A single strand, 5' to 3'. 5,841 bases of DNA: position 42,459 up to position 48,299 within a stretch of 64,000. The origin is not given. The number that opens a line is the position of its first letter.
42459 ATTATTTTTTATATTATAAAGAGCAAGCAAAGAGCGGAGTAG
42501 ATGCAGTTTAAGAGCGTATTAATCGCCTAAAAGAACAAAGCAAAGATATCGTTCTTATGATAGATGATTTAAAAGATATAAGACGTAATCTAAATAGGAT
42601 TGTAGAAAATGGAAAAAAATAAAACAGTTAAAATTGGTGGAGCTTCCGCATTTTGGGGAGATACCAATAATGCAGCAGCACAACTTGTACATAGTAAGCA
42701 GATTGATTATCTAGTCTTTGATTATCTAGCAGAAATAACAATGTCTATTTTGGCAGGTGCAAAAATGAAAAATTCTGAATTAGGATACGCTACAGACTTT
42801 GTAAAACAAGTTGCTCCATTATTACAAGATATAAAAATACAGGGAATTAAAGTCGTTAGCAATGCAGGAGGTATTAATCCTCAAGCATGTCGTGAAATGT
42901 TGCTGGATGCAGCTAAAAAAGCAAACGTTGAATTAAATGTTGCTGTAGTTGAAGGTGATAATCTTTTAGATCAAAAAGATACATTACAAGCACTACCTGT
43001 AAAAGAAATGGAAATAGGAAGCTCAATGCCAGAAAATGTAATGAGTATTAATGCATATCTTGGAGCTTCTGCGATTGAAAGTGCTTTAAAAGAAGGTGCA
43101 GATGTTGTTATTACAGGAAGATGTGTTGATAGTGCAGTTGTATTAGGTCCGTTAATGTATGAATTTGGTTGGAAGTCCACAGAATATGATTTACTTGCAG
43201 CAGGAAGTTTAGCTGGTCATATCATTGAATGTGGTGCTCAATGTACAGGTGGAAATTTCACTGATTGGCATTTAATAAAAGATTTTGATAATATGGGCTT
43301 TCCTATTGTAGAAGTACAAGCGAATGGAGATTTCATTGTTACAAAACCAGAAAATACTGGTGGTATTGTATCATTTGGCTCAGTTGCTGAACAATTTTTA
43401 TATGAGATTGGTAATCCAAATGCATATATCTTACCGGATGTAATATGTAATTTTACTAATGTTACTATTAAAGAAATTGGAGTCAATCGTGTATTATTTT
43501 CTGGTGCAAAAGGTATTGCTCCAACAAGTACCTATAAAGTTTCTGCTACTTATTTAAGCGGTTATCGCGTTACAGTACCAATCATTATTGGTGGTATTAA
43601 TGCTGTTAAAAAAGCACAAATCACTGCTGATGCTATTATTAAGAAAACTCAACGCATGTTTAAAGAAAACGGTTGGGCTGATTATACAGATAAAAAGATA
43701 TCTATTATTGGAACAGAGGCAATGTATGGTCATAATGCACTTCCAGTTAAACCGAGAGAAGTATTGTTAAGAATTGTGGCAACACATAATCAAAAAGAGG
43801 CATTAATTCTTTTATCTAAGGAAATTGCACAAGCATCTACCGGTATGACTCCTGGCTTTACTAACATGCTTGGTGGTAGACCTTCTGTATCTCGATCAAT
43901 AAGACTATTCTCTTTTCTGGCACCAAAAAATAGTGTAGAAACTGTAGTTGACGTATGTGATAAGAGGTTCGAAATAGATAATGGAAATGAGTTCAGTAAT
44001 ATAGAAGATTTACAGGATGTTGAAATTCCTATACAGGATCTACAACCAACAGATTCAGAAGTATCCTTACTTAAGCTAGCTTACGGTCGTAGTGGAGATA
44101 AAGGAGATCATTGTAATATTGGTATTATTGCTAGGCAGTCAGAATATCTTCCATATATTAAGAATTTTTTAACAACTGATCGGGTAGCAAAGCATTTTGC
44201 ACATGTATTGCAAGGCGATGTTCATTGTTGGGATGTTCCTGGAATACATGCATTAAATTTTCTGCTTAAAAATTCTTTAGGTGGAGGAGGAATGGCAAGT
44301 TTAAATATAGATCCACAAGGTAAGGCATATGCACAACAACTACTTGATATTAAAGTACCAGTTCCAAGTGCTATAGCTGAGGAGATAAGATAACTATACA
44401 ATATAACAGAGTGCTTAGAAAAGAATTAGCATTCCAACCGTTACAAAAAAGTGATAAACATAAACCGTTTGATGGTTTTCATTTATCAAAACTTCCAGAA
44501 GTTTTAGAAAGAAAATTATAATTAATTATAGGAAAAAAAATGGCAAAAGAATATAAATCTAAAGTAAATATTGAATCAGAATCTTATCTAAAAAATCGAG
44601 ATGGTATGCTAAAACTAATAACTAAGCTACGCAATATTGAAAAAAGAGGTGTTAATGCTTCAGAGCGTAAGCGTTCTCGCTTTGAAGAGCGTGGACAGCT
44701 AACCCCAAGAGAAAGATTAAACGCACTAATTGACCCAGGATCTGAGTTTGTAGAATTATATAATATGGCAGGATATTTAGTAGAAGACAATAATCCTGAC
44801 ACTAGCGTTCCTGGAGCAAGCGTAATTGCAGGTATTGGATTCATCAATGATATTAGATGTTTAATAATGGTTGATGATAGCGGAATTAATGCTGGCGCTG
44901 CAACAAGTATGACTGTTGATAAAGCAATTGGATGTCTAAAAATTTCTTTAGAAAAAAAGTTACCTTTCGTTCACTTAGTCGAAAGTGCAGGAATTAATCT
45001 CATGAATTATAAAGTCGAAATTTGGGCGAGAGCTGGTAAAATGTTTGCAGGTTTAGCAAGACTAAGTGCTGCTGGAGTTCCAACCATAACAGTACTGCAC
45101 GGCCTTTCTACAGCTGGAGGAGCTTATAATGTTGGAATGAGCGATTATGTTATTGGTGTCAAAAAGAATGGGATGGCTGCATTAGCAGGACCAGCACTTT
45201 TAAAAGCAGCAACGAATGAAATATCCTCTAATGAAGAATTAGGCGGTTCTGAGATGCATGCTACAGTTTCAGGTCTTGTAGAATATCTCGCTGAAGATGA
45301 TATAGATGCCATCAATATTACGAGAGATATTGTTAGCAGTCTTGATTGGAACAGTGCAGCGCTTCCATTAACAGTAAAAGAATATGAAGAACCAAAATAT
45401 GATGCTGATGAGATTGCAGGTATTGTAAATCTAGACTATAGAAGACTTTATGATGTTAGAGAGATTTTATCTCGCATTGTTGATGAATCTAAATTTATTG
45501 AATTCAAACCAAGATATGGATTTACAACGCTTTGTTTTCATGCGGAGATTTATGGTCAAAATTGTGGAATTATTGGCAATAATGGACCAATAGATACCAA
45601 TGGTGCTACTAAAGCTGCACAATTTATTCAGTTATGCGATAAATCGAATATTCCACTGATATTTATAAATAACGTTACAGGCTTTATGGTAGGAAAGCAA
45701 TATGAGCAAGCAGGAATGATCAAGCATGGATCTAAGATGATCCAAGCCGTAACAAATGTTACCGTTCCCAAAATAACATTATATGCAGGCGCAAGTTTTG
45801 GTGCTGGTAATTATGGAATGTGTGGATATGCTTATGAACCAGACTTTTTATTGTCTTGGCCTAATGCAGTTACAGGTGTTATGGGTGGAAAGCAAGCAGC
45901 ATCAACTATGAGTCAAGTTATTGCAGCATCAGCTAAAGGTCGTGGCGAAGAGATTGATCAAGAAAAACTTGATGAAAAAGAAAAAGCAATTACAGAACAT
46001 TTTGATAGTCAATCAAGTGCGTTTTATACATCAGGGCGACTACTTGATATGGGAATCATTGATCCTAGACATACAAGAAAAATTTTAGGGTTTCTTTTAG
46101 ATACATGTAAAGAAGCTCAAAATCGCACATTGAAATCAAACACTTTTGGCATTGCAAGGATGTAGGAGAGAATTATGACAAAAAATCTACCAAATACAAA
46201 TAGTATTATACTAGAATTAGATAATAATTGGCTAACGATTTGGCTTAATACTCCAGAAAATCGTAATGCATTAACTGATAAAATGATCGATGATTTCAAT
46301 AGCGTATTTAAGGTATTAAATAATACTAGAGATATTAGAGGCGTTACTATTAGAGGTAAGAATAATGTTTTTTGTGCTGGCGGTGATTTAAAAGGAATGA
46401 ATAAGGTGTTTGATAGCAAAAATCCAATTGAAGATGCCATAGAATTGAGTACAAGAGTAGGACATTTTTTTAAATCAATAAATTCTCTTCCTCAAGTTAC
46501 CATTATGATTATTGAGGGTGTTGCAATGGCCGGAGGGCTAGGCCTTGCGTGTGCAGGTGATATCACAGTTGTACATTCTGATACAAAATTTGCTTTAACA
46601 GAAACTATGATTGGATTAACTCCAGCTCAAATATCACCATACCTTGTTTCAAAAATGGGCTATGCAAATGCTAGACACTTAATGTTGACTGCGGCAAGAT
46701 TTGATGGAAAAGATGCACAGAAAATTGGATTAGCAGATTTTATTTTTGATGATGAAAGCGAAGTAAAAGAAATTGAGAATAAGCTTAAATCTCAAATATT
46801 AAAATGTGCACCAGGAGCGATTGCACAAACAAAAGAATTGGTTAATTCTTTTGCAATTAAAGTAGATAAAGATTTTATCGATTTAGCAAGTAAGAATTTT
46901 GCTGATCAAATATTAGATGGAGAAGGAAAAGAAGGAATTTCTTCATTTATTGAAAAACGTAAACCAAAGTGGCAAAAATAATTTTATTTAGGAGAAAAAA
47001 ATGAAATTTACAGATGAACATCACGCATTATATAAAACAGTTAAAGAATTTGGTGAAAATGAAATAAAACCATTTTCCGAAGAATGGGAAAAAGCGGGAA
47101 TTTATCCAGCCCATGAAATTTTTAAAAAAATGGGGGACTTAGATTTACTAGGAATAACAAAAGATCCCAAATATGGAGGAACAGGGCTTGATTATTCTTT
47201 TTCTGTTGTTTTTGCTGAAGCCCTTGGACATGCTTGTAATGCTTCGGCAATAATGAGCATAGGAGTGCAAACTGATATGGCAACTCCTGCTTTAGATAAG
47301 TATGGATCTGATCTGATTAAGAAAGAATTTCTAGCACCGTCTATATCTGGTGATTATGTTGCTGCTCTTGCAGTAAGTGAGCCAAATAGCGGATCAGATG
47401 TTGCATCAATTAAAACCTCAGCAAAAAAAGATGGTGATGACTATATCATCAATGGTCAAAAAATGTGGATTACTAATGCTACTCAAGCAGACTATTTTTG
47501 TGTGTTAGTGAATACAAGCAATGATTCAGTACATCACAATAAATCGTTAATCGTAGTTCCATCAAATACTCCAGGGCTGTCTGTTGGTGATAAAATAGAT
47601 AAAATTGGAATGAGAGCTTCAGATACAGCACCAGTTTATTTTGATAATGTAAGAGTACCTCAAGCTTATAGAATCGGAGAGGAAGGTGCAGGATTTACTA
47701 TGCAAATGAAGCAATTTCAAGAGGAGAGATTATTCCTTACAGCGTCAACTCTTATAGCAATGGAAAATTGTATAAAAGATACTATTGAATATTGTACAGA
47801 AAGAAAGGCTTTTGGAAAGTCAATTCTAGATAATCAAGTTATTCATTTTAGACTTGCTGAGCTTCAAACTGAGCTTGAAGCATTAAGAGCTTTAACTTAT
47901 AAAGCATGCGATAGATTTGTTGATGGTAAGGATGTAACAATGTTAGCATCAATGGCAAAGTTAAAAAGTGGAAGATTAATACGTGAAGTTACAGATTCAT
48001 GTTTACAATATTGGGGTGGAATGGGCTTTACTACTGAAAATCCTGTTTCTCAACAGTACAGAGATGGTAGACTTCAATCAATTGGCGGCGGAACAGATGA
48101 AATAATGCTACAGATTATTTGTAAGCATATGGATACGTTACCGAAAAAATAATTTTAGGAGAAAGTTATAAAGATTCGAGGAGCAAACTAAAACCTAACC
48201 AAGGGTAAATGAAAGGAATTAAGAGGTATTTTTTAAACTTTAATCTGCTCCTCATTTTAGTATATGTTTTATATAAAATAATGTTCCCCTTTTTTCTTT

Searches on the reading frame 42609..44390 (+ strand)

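Call 36: search_protein_families(library=pfam, proteins=[window:42609-44390:+], max_evalue=0.00001)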
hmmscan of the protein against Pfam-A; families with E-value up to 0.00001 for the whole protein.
window:42609-44390:+ (594 aa): 2 families
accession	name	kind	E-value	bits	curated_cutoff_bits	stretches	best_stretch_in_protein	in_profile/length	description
PF07287.17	AtuA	-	2.5e-142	475.2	22.8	1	7-448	1-436/437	Acyclic terpene utilisation family protein AtuA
PF23544.1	AtuA_ferredoxin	-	9.7e-29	100.4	27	1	486-583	2-112/113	AtuA ferredoxin-like domain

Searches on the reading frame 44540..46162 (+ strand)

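Call 36: search_protein_families(library=pfam, proteins=[window:44540-46162:+], max_evalue=0.00001)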
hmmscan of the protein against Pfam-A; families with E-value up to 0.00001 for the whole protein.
window:44540-46162:+ (541 aa): 1 family
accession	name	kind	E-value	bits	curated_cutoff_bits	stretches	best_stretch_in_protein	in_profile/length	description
PF01039.27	Carboxyl_trans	-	2.1e-109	366.8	22.3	1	50-518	4-473/493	Carboxyl transferase domain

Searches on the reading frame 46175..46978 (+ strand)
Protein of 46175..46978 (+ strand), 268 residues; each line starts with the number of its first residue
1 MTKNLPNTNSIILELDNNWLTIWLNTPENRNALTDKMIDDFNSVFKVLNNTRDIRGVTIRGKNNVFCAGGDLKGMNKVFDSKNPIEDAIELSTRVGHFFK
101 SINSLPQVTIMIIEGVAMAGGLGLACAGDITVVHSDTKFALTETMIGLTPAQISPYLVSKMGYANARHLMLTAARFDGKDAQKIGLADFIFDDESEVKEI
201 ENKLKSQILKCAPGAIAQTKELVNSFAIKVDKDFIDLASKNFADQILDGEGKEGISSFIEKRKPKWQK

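Call 36: search_protein_families(library=pfam, proteins=[window:46175-46978:+], max_evalue=0.00001)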
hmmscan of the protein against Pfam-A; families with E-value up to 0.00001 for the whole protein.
window:46175-46978:+ (268 aa): 2 families
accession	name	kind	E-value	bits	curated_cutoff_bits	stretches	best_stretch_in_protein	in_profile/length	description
PF00378.25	ECH_1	-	2.5e-45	155.2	27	1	18-267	5-249/251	Enoyl-CoA hydratase/isomerase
PF16113.10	ECH_2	-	2.5e-34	119.7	27.2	1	21-233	3-209/335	Enoyl-CoA hydratase/isomerase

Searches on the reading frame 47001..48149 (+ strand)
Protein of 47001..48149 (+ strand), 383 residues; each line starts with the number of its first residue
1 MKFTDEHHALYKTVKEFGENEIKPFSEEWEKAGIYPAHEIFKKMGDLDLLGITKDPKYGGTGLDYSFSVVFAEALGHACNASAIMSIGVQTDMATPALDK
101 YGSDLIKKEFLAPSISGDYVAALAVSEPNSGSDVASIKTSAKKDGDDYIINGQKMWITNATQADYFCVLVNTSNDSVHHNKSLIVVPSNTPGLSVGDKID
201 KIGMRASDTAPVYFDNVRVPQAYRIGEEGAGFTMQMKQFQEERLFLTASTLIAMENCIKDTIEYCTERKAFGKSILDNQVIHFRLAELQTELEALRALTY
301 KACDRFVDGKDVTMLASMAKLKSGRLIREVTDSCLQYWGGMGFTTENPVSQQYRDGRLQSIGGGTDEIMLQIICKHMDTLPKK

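Call 36: search_protein_families(library=pfam, proteins=[window:47001-48149:+], max_evalue=0.00001)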
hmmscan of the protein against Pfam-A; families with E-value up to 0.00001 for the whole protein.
window:47001-48149:+ (383 aa): 4 families
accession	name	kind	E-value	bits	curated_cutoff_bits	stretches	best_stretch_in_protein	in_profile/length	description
PF00441.29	Acyl-CoA_dh_1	-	1.2e-44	152.5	22.4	1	229-377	1-149/150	Acyl-CoA dehydrogenase, C-terminal domain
PF02771.21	Acyl-CoA_dh_N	-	1.3e-27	96.8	22.9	1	4-118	1-113/113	Acyl-CoA dehydrogenase, N-terminal domain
PF02770.24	Acyl-CoA_dh_M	-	2.3e-27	95.4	33.3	1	122-217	1-97/97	Acyl-CoA dehydrogenase, middle domain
PF08028.16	Acyl-CoA_dh_2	-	1.2e-12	48.7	22.7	1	255-355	12-122/134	Acyl-CoA dehydrogenase, C-terminal domain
